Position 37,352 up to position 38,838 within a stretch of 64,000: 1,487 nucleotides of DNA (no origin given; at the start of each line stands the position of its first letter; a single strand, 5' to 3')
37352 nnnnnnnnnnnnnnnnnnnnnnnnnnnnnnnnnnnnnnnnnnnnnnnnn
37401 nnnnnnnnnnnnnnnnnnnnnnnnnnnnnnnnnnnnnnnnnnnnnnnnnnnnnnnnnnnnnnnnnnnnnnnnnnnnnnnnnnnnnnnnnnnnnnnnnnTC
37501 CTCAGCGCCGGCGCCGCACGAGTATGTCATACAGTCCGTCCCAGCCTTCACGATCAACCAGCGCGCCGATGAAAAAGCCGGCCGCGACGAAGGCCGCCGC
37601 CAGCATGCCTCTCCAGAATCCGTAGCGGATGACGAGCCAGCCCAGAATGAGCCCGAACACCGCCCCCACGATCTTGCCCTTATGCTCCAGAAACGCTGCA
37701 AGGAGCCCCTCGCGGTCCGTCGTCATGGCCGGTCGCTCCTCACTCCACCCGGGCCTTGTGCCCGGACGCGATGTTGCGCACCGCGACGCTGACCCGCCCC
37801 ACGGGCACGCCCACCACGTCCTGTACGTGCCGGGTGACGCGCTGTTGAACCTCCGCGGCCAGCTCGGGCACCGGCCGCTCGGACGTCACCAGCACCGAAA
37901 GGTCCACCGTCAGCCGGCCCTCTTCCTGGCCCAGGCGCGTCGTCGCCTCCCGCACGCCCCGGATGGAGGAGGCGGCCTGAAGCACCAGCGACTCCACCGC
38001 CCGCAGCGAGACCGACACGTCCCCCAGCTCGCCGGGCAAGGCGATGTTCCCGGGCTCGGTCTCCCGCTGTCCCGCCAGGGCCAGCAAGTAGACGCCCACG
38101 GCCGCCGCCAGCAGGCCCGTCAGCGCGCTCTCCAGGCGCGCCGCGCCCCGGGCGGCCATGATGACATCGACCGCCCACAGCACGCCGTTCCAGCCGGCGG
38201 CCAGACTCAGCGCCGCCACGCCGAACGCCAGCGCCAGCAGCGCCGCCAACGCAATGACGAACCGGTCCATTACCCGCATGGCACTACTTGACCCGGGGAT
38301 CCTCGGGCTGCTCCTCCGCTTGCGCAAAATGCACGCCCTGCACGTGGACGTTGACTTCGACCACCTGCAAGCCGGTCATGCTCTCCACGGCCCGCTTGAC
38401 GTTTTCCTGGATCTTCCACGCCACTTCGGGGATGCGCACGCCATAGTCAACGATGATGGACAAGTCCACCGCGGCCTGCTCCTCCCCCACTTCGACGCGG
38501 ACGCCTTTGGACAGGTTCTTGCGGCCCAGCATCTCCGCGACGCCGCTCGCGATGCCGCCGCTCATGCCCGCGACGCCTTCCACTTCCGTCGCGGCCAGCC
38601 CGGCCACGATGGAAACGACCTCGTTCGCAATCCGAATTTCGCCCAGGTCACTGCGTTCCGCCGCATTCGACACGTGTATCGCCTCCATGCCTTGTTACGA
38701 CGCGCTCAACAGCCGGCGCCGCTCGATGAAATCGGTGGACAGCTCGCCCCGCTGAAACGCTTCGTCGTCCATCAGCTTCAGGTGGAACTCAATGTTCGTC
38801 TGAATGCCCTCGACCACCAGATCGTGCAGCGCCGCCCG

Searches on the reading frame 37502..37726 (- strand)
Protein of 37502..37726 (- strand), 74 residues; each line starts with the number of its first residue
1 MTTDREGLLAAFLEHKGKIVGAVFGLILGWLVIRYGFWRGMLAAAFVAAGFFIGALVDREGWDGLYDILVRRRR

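Call 50: search_protein_families(library=pfam, proteins=[window:37502-37726:-], max_evalue=0.001)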
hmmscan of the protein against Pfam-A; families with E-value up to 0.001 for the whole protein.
window:37502-37726:- (74 aa): 1 family
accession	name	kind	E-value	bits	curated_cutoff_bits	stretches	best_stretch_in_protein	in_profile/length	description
PF10031.14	DUF2273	-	6.3e-14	52.2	25.4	1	13-58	3-48/48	Small integral membrane protein (DUF2273)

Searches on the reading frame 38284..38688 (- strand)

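Call 50: search_protein_families(library=pfam, proteins=[window:38284-38688:-], max_evalue=0.001)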
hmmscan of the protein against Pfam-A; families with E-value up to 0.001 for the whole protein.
window:38284-38688:- (134 aa): 1 family
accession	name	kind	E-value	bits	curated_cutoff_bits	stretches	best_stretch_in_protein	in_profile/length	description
PF03780.18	Asp23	-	1.3e-40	138.6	28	1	15-120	2-108/108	Asp23 family, cell envelope-related function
